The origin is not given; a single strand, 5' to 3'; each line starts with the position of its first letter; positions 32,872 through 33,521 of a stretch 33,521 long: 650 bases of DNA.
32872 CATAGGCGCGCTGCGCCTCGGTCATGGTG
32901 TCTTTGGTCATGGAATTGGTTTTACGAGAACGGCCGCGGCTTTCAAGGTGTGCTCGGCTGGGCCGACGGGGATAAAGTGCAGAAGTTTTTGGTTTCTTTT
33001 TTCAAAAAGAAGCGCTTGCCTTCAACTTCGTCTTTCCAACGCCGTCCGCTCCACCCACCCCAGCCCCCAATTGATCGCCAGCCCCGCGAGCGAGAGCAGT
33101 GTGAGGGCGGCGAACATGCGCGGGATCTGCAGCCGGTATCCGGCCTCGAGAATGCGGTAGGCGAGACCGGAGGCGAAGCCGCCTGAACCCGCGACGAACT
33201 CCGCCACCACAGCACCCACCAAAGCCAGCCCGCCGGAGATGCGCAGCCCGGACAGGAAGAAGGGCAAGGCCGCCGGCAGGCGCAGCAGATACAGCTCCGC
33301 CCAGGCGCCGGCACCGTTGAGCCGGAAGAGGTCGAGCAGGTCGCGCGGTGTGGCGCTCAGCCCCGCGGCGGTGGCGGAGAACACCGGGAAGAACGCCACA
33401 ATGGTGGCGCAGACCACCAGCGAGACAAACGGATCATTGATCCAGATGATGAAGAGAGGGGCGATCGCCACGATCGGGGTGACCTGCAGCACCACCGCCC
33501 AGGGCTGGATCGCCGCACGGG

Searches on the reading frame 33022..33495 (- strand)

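Call 11: search_protein_families(library=pfam, proteins=[window:33022-33495:-])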
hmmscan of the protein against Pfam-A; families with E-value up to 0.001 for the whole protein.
window:33022-33495:- (157 aa): 1 family
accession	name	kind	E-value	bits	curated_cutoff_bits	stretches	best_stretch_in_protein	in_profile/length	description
PF00528.27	BPD_transp_1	-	1.4e-20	74.2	26.4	1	2-150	26-180/184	Binding-protein-dependent transport system inner membrane component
